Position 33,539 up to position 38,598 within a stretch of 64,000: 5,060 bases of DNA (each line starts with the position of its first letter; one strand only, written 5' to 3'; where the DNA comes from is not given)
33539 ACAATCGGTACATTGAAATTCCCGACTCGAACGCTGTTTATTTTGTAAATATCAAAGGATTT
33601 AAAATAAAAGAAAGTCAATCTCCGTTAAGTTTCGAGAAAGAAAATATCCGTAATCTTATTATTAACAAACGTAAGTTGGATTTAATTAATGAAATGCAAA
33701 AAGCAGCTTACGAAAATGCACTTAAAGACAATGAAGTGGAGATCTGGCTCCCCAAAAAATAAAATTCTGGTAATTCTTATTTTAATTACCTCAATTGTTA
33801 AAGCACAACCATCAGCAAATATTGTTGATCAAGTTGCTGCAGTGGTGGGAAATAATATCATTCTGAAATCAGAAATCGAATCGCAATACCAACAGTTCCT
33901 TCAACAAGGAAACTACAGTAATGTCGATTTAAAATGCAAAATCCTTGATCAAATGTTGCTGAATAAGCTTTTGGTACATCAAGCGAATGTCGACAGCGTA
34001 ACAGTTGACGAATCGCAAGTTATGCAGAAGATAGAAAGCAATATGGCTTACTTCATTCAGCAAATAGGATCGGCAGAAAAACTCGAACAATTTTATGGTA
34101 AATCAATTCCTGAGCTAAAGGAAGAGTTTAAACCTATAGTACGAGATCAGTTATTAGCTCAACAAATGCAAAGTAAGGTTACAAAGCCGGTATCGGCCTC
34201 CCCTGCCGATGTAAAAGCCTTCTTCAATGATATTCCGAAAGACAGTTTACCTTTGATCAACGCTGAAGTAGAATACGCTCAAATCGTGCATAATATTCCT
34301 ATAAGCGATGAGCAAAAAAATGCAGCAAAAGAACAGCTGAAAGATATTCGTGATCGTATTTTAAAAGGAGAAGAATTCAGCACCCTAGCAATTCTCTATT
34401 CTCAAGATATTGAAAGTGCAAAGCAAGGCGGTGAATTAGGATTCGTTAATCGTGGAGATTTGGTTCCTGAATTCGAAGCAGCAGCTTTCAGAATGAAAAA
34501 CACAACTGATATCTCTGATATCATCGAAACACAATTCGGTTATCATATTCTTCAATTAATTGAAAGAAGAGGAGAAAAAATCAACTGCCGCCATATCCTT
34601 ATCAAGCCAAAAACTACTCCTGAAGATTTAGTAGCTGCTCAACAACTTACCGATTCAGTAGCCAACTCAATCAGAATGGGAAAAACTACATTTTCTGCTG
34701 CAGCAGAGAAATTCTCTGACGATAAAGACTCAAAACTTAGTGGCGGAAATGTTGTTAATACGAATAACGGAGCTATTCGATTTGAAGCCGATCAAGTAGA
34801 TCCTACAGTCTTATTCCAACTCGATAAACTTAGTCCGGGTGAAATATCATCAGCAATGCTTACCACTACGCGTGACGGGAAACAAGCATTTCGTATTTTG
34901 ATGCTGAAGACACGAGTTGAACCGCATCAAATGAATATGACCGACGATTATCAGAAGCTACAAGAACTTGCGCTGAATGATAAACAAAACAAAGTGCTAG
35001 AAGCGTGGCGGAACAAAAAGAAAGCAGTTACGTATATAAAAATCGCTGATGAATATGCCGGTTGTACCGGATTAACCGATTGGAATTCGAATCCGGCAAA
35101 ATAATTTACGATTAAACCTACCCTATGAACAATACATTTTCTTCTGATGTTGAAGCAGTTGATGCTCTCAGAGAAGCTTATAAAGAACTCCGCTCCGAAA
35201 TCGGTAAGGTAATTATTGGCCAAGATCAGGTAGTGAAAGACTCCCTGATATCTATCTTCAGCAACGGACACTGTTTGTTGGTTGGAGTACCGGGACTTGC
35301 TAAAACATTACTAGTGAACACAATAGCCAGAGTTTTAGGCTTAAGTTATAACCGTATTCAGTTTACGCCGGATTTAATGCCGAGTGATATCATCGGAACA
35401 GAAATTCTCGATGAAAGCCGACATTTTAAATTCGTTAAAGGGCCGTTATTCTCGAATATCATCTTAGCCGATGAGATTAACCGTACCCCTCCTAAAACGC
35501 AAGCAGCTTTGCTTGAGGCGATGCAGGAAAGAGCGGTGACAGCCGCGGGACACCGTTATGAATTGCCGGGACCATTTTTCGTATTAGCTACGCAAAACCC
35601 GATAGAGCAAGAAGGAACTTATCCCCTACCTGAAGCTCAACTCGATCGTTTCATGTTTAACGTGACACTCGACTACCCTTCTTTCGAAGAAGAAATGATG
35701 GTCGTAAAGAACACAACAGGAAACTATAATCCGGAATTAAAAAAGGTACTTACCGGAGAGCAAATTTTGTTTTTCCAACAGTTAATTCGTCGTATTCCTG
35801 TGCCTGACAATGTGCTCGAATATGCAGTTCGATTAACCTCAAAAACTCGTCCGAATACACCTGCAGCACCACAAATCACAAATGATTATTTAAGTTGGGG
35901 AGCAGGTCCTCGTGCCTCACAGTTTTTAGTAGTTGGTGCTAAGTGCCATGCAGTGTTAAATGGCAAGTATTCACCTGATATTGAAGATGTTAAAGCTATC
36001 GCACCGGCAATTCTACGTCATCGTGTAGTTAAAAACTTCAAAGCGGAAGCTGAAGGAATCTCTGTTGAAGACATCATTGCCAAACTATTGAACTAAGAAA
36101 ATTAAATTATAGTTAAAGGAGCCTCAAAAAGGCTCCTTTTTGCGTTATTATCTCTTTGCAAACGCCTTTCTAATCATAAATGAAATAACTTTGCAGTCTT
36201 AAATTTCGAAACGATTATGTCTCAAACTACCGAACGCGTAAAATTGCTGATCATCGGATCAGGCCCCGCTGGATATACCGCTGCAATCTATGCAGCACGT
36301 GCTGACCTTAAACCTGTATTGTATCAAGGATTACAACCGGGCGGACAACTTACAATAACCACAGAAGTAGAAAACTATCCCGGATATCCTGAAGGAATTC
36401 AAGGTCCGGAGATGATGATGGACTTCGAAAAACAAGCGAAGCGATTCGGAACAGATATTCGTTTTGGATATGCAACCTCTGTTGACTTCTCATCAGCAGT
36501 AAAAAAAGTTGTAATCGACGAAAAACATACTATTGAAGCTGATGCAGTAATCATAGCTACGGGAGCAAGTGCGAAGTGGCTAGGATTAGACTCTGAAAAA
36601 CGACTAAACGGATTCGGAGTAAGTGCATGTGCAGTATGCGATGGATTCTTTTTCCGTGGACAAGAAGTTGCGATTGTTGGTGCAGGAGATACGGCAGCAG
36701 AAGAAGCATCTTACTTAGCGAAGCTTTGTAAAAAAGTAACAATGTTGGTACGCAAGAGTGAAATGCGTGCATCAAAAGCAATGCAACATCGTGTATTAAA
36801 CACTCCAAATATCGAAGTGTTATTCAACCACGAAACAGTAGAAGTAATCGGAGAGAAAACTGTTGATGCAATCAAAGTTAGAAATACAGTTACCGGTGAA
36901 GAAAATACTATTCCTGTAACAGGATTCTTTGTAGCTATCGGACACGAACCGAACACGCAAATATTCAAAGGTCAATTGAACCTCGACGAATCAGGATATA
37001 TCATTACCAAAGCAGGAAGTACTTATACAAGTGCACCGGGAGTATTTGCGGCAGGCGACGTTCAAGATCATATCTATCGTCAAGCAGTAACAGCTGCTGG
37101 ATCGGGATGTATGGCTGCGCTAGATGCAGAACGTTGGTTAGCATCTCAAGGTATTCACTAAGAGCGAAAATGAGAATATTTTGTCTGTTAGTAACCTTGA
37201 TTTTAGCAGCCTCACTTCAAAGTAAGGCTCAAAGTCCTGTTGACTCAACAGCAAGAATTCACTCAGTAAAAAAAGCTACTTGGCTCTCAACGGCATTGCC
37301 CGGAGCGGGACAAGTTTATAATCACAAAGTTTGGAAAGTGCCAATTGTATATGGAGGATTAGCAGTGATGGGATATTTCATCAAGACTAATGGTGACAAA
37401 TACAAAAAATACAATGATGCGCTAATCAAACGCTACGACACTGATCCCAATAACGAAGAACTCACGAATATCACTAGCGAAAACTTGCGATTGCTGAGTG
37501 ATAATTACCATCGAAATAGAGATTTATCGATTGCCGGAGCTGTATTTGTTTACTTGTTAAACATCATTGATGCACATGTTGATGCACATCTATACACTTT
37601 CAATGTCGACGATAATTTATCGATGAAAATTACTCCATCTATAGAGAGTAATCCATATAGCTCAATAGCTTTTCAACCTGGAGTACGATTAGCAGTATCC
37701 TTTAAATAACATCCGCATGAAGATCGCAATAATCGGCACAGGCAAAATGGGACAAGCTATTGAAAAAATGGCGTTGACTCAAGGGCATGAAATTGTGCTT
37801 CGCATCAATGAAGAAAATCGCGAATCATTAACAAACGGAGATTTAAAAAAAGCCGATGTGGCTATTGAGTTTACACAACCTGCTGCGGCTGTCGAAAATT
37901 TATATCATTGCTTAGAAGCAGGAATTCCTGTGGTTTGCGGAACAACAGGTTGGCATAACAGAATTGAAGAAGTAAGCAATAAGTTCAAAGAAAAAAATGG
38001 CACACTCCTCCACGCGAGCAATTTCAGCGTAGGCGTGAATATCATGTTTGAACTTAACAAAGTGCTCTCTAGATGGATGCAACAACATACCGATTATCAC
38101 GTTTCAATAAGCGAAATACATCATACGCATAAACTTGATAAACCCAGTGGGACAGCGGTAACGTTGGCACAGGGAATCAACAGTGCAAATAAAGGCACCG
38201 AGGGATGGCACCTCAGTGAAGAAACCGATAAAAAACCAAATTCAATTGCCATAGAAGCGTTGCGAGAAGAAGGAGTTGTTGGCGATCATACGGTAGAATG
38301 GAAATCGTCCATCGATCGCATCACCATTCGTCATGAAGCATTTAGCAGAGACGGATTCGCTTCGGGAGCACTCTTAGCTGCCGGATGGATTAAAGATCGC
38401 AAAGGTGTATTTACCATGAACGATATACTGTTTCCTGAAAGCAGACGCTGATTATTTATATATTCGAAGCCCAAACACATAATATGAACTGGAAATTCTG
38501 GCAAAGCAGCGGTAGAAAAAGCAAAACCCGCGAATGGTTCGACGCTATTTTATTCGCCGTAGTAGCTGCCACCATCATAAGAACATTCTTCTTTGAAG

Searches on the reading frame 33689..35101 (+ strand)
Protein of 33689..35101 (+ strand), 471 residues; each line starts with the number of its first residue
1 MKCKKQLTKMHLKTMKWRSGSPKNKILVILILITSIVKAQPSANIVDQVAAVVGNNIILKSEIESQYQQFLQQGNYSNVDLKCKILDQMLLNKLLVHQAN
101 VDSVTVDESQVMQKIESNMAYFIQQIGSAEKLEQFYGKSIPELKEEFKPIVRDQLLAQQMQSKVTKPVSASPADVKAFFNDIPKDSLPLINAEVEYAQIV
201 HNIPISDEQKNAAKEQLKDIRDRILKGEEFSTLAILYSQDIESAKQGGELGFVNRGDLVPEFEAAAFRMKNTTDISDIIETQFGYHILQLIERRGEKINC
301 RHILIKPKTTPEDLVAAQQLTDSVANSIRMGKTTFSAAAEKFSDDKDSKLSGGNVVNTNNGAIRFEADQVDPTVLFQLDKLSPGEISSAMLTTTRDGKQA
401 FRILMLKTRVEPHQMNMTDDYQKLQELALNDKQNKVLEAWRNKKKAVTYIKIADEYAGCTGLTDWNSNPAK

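Call 10: search_protein_families(library=pfam, proteins=[window:33689-35101:+], max_evalue=0.001)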
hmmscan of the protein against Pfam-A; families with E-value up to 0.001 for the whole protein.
window:33689-35101:+ (471 aa): 5 families
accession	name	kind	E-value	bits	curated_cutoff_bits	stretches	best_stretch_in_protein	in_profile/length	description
PF00639.27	Rotamase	-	5e-37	127.2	21.7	2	206-291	11-96/97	PPIC-type PPIASE domain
PF13616.12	Rotamase_3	-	1.4e-31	109.9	22.5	2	206-293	29-115/116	PPIC-type PPIASE domain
PF13145.12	Rotamase_2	-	4.8e-08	34.3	27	1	209-296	27-111/121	PPIC-type PPIASE domain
PF09312.16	SurA_N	-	7.5e-08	33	30.8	1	46-117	1-78/118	SurA N-terminal domain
PF13624.11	SurA_N_3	-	1.8e-06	28.3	27.2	1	15-161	5-162/162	SurA-like N-terminal domain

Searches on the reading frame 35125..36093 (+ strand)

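Call 10: search_protein_families(library=pfam, proteins=[window:35125-36093:+], max_evalue=0.001)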
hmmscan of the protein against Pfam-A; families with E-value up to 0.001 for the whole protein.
window:35125-36093:+ (323 aa): 6 families
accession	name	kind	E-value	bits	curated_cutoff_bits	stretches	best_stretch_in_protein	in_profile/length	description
PF07726.17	AAA_3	-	9.3e-63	210.4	27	1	49-178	1-131/131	ATPase family associated with various cellular activities (AAA)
PF07728.20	AAA_5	-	8.2e-15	55.5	22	1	49-176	1-139/139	AAA domain (dynein-related subfamily)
PF17863.7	AAA_lid_2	-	9.5e-14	51.3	22.7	1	251-320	4-73/74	AAA lid domain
PF20030.5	bpMoxR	-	7.8e-09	35.3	27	1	21-185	5-169/205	MoxR domain in the MoxR-vWA-beta-propeller ternary systems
PF00004.35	AAA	-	2.9e-05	25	21.2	1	50-158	1-110/131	ATPase family associated with various cellular activities (AAA)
PF00493.29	MCM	-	4.9e-05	23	23.3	1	34-161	44-175/224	MCM P-loop domain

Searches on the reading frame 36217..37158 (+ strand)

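Call 62: search_protein_families(library=pfam, proteins=[window:36217-37158:+], max_evalue=0.00001)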
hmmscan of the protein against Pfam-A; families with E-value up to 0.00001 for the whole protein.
window:36217-37158:+ (314 aa): 6 families
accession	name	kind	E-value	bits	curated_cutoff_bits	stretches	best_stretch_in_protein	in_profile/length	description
PF07992.20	Pyr_redox_2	-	8.4e-52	176.8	26.1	1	9-297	2-291/291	Pyridine nucleotide-disulphide oxidoreductase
PF13738.12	Pyr_redox_3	-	7.6e-22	78.4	30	1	87-280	105-305/305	Pyridine nucleotide-disulphide oxidoreductase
PF00070.33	Pyr_redox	-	3.7e-14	53.4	22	1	151-222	2-80/82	Pyridine nucleotide-disulphide oxidoreductase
PF01134.28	GIDA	-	6.2e-07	29.2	22.1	0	10-36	2-28/391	Glucose inhibited division protein A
PF12831.13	FAD_oxidored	-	4e-06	26.8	27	0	10-47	2-40/416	FAD dependent oxidoreductase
PF01266.30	DAO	-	9.2e-06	25.8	27.9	0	64-122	149-209/353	FAD dependent oxidoreductase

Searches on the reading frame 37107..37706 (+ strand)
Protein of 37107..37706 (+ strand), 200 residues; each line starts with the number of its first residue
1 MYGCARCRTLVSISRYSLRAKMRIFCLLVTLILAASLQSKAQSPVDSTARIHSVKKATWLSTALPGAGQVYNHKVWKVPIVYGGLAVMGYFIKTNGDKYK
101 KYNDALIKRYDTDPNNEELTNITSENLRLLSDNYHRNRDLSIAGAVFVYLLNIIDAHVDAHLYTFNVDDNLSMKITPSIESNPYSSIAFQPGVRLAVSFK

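Call 62: search_protein_families(library=pfam, proteins=[window:37107-37706:+], max_evalue=0.00001)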
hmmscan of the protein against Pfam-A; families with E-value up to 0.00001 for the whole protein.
window:37107-37706:+ (200 aa): 1 family
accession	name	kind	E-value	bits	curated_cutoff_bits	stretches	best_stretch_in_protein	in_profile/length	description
PF18935.5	DUF5683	-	2.1e-50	171.1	26.7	1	51-199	2-151/151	Family of unknown function (DUF5683)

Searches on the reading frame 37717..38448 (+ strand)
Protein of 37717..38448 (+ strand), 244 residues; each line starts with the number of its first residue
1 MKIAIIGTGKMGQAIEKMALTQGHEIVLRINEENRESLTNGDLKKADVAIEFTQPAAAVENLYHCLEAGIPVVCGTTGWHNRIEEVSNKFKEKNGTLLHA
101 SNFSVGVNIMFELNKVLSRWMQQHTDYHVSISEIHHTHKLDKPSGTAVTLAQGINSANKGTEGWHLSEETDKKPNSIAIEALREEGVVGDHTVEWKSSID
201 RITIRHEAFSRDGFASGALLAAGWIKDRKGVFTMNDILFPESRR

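Call 62: search_protein_families(library=pfam, proteins=[window:37717-38448:+], max_evalue=0.00001)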
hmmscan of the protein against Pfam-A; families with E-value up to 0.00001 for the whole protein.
window:37717-38448:+ (244 aa): 3 families
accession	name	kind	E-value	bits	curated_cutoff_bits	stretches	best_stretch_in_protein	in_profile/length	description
PF05173.19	DapB_C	-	1.5e-38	132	27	1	106-238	1-121/121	Dihydrodipicolinate reductase, C-terminus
PF01113.26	DapB_N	-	8.6e-18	65.1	25.6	1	1-103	1-124/124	Dihydrodipicolinate reductase, N-terminus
PF03807.23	F420_oxidored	-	4.2e-06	27.7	21.6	1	2-38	1-40/94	NADP oxidoreductase coenzyme F420-dependent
